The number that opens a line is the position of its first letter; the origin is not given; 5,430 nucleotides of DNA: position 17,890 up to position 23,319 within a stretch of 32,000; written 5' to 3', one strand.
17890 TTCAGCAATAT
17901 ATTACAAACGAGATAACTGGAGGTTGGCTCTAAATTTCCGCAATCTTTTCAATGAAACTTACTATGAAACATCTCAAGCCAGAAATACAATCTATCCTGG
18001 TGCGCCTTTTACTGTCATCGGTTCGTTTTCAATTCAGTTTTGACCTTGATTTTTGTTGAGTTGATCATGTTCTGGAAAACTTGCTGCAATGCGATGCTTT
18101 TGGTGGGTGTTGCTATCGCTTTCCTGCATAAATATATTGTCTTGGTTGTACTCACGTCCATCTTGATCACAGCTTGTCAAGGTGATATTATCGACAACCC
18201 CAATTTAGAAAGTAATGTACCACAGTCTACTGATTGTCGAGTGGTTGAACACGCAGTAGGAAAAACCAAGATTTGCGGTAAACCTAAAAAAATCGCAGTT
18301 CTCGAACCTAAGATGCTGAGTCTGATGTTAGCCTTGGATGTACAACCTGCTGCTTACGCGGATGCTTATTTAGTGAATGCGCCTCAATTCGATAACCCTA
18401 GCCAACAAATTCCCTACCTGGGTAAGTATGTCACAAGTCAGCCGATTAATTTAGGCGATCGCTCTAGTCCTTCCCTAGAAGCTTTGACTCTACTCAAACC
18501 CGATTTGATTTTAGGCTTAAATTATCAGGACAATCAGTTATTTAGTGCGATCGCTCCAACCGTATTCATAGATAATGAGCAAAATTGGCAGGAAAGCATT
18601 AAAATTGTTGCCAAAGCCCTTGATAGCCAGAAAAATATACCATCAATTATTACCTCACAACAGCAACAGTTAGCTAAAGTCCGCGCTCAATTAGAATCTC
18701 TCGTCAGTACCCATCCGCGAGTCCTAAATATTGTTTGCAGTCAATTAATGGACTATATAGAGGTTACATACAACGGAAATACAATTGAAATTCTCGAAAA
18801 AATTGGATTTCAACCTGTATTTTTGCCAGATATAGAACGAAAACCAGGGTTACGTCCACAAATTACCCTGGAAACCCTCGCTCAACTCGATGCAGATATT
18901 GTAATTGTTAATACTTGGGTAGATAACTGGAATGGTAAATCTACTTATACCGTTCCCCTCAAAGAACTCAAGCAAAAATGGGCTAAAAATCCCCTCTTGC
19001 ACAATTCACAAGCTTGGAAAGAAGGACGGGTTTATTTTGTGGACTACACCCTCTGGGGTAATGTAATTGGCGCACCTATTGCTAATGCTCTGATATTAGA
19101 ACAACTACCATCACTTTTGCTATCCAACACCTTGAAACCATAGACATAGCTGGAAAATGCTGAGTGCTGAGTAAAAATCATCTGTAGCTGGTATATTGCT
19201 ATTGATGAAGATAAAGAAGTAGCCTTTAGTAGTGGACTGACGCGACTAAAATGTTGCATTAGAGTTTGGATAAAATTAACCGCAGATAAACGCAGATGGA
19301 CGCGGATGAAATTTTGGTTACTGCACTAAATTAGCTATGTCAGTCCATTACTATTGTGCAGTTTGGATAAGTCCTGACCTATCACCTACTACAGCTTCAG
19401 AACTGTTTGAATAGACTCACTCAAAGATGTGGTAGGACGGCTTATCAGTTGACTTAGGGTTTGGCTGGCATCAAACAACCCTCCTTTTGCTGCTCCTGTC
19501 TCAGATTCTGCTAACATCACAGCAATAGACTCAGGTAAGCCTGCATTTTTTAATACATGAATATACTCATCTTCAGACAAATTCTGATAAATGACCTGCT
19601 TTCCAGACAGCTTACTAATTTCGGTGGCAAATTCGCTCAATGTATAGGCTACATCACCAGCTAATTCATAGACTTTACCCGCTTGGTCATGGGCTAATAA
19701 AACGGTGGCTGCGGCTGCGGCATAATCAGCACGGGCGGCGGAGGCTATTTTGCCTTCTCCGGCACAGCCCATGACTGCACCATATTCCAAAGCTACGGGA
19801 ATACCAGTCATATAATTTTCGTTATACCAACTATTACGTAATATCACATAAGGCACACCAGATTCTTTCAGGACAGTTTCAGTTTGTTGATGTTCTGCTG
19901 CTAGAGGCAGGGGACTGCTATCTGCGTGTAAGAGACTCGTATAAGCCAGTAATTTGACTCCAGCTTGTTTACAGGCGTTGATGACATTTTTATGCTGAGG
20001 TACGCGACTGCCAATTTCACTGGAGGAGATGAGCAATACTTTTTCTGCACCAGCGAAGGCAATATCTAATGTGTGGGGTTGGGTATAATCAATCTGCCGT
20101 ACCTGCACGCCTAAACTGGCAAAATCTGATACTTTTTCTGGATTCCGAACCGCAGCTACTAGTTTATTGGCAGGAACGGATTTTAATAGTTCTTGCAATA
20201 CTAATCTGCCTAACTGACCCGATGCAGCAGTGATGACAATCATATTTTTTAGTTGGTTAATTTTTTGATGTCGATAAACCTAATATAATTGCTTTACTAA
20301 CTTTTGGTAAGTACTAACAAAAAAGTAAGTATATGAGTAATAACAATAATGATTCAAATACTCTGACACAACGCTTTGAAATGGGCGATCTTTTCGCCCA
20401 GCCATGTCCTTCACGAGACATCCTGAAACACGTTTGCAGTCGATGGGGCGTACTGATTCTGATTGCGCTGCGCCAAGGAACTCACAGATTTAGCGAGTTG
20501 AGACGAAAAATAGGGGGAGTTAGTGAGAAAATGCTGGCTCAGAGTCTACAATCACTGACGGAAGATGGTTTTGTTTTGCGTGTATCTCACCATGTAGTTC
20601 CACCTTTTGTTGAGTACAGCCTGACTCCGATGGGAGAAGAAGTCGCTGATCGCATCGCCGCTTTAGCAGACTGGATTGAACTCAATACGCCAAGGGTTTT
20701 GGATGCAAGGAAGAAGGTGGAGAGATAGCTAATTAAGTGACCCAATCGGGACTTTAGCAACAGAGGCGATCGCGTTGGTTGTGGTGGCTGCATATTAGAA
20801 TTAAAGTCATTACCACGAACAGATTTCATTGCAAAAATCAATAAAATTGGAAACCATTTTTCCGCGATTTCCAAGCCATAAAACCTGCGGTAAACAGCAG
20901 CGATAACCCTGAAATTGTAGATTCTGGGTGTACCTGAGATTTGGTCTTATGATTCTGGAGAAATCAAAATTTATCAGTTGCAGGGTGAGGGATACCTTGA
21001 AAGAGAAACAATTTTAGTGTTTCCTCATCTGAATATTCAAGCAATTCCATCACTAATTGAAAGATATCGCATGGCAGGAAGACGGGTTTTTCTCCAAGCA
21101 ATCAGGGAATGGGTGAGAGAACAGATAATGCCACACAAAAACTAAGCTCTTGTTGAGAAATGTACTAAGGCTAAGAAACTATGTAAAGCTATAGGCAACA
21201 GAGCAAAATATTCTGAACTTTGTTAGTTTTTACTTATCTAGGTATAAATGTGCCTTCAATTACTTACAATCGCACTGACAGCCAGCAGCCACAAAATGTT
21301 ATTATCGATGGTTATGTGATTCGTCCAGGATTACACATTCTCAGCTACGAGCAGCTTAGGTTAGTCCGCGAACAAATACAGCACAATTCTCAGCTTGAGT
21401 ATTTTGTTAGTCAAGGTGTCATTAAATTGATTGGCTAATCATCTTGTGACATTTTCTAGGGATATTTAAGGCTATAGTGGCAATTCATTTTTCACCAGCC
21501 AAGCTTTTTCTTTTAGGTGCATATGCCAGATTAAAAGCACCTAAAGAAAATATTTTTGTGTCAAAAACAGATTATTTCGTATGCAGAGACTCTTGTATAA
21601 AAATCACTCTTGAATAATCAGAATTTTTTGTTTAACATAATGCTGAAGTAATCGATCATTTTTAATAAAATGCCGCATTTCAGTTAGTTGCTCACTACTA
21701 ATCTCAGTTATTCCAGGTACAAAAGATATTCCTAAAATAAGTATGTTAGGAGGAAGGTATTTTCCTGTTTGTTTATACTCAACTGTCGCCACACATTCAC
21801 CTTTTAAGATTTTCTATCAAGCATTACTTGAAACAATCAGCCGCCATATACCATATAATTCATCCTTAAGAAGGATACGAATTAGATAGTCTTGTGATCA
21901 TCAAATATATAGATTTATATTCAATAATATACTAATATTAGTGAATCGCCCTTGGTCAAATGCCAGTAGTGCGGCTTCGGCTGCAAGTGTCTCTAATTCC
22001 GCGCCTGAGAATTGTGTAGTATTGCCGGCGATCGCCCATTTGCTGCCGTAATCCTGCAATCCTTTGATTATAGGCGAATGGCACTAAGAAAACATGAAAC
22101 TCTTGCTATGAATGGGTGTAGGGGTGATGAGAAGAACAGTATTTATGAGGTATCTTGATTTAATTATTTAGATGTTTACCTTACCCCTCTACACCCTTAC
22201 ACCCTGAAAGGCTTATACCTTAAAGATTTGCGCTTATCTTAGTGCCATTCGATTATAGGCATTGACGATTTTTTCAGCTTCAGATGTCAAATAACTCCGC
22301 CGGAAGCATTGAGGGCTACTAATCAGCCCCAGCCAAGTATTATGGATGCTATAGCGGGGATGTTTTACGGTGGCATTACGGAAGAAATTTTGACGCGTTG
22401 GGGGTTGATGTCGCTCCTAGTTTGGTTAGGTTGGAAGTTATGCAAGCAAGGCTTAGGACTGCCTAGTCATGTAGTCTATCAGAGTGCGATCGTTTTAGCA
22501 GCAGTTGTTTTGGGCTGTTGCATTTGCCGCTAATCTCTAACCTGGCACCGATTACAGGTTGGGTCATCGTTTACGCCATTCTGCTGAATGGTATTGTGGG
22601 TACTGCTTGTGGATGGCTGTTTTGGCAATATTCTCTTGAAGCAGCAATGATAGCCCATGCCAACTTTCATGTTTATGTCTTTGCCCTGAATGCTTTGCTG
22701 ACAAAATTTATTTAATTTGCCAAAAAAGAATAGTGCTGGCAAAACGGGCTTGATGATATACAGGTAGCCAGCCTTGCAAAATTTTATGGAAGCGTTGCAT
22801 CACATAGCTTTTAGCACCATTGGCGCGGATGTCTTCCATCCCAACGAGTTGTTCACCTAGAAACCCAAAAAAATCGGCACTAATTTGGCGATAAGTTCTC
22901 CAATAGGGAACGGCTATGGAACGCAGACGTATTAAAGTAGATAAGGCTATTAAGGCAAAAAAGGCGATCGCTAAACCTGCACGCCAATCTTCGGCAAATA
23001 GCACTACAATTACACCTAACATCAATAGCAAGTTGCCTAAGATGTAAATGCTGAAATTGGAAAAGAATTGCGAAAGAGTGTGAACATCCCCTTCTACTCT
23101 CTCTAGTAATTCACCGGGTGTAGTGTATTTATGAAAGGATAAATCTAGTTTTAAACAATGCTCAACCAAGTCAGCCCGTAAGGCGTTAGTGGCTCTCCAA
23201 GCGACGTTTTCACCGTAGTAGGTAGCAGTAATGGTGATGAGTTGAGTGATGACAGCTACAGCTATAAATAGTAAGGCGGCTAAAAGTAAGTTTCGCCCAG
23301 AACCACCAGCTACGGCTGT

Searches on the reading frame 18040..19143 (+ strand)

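Call 69: search_protein_families(library=pfam, proteins=[window:18040-19143:+], max_evalue=0.001)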
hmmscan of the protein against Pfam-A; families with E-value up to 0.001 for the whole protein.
window:18040-19143:+ (367 aa): 1 family
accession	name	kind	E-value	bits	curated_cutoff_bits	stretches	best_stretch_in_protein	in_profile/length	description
PF01497.23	Peripla_BP_2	-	6.1e-22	78.6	27.5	1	85-335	1-232/235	Periplasmic binding protein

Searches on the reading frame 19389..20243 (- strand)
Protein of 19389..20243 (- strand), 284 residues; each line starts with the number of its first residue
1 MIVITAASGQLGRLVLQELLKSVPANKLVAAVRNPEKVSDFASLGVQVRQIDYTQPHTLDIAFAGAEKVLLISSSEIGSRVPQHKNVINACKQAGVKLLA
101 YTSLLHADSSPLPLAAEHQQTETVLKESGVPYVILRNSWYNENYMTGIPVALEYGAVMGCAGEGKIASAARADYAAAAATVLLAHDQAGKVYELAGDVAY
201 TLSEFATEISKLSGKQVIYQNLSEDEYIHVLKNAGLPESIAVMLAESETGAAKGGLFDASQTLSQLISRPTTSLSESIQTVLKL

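Call 66: search_protein_families(library=ncbifam, proteins=[window:19389-20243:-], max_evalue=0.01)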
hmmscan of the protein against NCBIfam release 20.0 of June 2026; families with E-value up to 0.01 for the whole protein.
window:19389-20243:- (284 aa): 5 families
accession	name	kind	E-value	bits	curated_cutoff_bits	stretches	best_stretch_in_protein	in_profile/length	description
TIGR03649.1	ergot_EASG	subfamily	5.5e-16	58.9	256.4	1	2-267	2-269/287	ergot alkaloid biosynthesis protein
NF042423.1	oxyalk_red_Shew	equivalog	0.00011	21.4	580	1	2-103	11-117/331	2-alkyl-3-oxoalkanoate reductase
NF004826.0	PRK06182.1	subfamily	0.002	17.5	305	0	2-60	7-63/274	oxidoreductase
TIGR01746.1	Thioester-redct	subfamily_domain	0.0035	16.6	213.35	0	2-34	2-34/371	thioester reductase domain-containing protein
NF004649.0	PRK05993.1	equivalog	0.0084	15.4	387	0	2-63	7-66/277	SDR family oxidoreductase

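Call 69: search_protein_families(library=pfam, proteins=[window:19389-20243:-], max_evalue=0.001)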
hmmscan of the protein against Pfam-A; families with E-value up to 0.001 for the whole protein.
window:19389-20243:- (284 aa): 4 families
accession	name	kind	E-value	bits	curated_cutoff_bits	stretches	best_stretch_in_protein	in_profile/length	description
PF13460.12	NAD_binding_10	-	1.6e-23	84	27.2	1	7-181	2-180/184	NAD(P)H-binding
PF05368.20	NmrA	-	1.1e-19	71.5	27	1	2-263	5-276/298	NmrA-like family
PF01073.25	3Beta_HSD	-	7.2e-06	25.7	22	1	3-105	1-117/280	3-beta hydroxysteroid dehydrogenase/isomerase family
PF02254.24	TrkA_N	-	0.00035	21.3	23.8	0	8-64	6-60/116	TrkA-N domain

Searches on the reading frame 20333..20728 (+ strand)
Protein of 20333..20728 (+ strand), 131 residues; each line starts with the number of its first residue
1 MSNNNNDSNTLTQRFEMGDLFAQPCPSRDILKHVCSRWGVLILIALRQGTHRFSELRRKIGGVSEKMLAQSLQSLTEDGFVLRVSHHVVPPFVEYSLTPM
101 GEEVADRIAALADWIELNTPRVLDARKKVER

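Call 66: search_protein_families(library=ncbifam, proteins=[window:20333-20728:+], max_evalue=0.01)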
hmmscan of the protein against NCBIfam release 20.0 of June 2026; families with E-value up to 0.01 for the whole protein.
window:20333-20728:+ (131 aa): 2 families
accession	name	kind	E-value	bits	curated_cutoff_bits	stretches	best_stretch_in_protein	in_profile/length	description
NF047364.1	redox_TF_RrpB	exception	5.8e-16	58.6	175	1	21-116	1-101/105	MarR family transcription factor RrpB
NF047367.1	redox_TF_RrpA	exception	2.9e-10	40.3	185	1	36-116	17-98/101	MarR family transcription factor RrpA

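Call 69: search_protein_families(library=pfam, proteins=[window:20333-20728:+], max_evalue=0.001)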
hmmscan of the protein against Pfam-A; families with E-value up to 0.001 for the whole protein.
window:20333-20728:+ (131 aa): 2 families
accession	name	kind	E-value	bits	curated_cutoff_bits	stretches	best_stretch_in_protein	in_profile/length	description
PF01638.23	HxlR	-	1.9e-27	95.4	20.8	1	34-120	2-88/91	HxlR-like helix-turn-helix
PF25213.1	HVO_A0261_N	-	1.6e-05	25.2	35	1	40-116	14-82/86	HVO_A0261 N-terminal domain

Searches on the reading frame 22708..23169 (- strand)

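Call 69: search_protein_families(library=pfam, proteins=[window:22708-23169:-], max_evalue=0.001)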
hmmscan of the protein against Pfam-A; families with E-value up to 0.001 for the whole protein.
window:22708-23169:- (153 aa): 1 family
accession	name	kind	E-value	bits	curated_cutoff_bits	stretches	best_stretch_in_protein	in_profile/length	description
PF00664.28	ABC_membrane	-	2.1e-16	60.9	28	1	1-149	80-228/274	ABC transporter transmembrane region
